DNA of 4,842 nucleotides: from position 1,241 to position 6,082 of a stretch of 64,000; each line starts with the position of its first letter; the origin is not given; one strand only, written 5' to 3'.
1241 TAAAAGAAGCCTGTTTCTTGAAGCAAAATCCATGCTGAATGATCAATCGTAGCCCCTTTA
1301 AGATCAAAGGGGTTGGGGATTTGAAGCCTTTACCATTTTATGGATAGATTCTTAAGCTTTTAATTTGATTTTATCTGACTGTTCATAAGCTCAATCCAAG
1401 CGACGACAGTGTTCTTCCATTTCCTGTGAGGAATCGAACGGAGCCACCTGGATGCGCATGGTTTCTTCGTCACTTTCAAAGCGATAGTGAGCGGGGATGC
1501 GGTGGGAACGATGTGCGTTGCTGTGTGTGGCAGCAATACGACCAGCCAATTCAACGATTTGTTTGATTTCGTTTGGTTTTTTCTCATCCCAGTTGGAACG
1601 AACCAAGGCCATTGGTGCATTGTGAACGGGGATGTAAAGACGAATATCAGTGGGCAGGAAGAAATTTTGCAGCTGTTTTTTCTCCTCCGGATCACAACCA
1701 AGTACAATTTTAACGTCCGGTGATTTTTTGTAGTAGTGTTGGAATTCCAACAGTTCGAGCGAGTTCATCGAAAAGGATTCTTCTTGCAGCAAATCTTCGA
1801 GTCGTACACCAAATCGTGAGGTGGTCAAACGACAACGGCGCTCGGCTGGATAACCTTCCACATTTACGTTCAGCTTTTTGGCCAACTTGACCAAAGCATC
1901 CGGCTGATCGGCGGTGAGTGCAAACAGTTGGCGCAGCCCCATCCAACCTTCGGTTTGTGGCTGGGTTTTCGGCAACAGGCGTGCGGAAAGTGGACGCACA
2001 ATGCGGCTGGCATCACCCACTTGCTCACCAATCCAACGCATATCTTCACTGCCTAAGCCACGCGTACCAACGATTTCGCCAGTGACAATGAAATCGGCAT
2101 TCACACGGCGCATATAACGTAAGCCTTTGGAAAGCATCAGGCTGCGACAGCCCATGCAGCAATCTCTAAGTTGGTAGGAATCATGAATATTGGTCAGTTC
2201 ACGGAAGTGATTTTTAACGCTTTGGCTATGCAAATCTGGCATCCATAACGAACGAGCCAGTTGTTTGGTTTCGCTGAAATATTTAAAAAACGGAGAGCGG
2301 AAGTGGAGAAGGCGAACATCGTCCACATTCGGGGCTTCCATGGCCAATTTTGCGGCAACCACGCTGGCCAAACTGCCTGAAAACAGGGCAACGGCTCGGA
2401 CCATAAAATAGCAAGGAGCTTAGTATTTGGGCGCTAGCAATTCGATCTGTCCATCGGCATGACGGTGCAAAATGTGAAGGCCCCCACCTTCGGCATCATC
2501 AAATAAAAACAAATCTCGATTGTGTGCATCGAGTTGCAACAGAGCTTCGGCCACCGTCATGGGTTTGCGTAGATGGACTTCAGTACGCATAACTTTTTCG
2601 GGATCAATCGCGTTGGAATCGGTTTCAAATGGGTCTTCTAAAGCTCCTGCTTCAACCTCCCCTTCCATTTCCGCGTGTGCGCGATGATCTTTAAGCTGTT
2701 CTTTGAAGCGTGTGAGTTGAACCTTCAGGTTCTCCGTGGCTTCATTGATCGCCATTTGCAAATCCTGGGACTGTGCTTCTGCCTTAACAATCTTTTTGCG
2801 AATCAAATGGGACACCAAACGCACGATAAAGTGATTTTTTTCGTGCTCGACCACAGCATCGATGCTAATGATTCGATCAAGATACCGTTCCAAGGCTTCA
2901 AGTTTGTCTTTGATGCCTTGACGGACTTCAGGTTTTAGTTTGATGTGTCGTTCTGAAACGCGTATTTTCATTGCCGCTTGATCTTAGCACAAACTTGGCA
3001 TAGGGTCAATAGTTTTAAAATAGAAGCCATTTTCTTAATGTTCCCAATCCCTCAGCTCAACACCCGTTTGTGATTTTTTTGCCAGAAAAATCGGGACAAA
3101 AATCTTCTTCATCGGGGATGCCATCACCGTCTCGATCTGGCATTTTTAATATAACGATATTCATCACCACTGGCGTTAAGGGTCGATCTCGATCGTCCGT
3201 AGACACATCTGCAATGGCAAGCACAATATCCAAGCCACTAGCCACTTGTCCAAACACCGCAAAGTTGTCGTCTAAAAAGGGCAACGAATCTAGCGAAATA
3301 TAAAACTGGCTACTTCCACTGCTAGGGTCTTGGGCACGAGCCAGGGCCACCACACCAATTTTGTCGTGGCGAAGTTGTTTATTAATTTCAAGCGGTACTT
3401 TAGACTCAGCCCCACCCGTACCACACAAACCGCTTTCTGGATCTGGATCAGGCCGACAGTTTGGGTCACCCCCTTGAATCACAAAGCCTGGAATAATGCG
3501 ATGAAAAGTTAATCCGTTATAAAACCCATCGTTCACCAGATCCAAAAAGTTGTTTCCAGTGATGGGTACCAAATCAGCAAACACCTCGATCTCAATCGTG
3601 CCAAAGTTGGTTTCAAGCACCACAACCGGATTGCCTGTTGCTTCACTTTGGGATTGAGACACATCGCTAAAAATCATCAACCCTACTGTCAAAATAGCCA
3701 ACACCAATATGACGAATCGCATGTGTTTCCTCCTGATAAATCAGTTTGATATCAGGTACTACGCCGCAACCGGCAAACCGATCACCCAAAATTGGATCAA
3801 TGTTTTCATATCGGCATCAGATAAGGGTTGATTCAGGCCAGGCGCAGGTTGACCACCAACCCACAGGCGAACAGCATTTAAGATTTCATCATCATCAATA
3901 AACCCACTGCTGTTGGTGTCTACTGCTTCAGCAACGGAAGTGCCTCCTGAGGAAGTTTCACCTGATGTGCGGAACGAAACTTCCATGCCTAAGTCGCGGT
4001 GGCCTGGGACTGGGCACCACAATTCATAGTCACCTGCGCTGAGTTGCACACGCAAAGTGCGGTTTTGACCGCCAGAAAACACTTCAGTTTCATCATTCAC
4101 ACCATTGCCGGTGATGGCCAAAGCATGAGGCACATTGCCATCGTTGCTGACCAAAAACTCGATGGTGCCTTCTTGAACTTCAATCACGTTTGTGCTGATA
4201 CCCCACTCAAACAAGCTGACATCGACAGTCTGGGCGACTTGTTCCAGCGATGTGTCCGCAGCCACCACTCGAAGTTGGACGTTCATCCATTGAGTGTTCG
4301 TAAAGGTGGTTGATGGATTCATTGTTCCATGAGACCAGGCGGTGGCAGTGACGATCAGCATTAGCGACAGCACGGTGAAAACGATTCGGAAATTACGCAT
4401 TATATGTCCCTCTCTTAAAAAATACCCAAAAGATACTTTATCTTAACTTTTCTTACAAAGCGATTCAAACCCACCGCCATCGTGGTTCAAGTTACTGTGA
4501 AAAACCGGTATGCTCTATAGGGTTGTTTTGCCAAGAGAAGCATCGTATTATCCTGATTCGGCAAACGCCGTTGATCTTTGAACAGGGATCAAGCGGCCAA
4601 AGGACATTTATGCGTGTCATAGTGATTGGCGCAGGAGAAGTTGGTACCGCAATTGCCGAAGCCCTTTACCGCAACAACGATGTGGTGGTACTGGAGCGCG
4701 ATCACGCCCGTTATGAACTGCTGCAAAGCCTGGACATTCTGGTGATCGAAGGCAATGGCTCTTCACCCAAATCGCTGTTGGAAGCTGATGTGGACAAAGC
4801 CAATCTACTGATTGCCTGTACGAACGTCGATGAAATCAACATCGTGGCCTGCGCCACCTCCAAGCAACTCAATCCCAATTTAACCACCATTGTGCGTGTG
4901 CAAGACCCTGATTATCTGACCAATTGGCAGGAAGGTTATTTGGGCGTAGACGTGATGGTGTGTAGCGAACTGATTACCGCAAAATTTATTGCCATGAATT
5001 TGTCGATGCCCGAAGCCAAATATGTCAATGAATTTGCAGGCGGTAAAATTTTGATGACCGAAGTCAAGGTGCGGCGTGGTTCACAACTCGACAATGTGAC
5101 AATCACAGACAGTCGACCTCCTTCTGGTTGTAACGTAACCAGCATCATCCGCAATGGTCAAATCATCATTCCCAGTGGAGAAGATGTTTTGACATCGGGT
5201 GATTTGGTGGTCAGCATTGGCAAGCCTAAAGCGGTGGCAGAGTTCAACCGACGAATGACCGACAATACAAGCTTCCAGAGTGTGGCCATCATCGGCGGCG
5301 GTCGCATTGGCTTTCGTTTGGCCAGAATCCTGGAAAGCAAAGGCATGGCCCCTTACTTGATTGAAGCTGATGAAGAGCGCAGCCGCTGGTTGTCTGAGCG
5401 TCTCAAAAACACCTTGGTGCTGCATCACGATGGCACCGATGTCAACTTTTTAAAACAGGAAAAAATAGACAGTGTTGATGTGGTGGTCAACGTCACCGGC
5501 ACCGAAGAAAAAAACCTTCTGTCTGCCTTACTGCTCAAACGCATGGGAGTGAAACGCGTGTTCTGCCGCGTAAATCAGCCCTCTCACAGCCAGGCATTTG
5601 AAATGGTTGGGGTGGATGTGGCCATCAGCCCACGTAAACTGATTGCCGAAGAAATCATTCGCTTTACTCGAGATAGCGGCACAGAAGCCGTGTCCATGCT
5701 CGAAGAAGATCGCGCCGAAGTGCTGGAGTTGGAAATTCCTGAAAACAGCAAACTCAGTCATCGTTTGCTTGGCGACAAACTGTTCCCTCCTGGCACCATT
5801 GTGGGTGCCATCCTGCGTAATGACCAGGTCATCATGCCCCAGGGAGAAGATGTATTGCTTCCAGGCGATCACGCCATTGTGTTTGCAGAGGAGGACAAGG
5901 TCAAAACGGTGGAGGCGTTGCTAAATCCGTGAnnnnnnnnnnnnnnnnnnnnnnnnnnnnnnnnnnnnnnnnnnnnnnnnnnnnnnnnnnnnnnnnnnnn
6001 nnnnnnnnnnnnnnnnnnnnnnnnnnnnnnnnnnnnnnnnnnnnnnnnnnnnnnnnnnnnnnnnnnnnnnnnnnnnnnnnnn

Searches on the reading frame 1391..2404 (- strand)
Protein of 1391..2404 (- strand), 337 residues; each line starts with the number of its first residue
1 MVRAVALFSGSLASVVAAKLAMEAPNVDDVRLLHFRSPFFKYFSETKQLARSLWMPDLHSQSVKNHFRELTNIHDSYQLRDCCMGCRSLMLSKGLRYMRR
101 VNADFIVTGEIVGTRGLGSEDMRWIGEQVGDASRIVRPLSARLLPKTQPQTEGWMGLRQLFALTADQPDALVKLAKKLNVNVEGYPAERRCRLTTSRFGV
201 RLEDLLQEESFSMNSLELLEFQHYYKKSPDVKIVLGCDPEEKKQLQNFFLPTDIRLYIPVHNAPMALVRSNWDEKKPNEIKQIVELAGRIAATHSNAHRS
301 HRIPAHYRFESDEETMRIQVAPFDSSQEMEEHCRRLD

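Call 69: search_protein_families(library=pfam, proteins=[window:1391-2404:-], max_evalue=0.00001)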
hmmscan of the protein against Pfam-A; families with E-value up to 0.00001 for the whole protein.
window:1391-2404:- (337 aa): 1 family
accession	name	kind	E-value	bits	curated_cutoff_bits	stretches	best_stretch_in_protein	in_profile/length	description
PF18297.6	NFACT-R_2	-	1.6e-07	31.9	26.9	1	228-327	7-99/104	NFACT protein RNA binding domain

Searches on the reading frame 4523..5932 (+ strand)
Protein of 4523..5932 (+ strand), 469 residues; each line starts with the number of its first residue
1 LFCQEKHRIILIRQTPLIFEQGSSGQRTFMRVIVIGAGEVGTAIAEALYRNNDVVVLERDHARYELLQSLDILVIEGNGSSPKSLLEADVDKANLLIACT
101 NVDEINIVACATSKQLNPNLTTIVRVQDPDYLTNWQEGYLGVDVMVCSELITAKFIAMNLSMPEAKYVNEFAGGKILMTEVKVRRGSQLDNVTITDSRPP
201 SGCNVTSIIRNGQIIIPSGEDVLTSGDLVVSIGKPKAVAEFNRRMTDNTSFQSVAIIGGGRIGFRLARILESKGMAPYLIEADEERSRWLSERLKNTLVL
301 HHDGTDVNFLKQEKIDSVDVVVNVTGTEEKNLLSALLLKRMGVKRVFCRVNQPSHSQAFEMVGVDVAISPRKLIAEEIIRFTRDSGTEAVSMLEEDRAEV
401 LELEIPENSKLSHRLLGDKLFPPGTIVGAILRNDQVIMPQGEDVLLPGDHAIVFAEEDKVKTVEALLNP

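Call 16: search_protein_families(library=pfam, proteins=[window:4523-5932:+])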
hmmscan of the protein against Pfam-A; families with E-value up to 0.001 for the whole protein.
window:4523-5932:+ (469 aa): 17 families
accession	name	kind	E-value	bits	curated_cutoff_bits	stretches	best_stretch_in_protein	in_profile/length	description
PF02254.24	TrkA_N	-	8.7e-54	181.2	23.8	2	32-146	1-114/116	TrkA-N domain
PF02080.26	TrkA_C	-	4.4e-28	97.4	27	2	178-244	1-69/71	TrkA-C domain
PF13241.12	NAD_binding_7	-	2.4e-09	38.2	22.1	1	30-115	8-84/104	Putative NAD(P)-binding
PF01488.26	Shikimate_DH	-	1.9e-08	34.9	24.3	1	30-104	13-87/138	Shikimate / quinate 5-dehydrogenase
PF01262.27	AlaDh_PNT_C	-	2.4e-08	34.1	23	0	31-101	30-101/214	Alanine dehydrogenase/PNT, C-terminal domain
PF07992.20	Pyr_redox_2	-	6.5e-08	32.8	26.1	1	30-343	1-237/291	Pyridine nucleotide-disulphide oxidoreductase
PF03807.23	F420_oxidored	-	6.9e-08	33.4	21.6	0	32-71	2-45/94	NADP oxidoreductase coenzyme F420-dependent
PF00070.33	Pyr_redox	-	2.5e-07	31.5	22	0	253-321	1-69/82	Pyridine nucleotide-disulphide oxidoreductase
PF01210.29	NAD_Gly3P_dh_N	-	2.6e-07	31.2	23.1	0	32-67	2-38/158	NAD-dependent glycerol-3-phosphate dehydrogenase N-terminus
PF03435.24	Sacchrp_dh_NADP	-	1.8e-06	28.7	25.1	0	32-97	1-73/129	Saccharopine dehydrogenase NADP binding domain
PF01266.30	DAO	-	2.4e-06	27.7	27.9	0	31-61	1-33/353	FAD dependent oxidoreductase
PF01494.25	FAD_binding_3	-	4.4e-06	26.6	22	0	253-287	3-37/349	FAD binding domain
PF10727.15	Rossmann-like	-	1.8e-05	24.9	23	0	26-56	11-41/131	Rossmann-like domain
PF02558.23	ApbA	-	3.2e-05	24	22.2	0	32-99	1-73/150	Ketopantoate reductase PanE/ApbA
PF01113.26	DapB_N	-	3.9e-05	24.2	25.6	0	253-339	2-89/124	Dihydrodipicolinate reductase, N-terminus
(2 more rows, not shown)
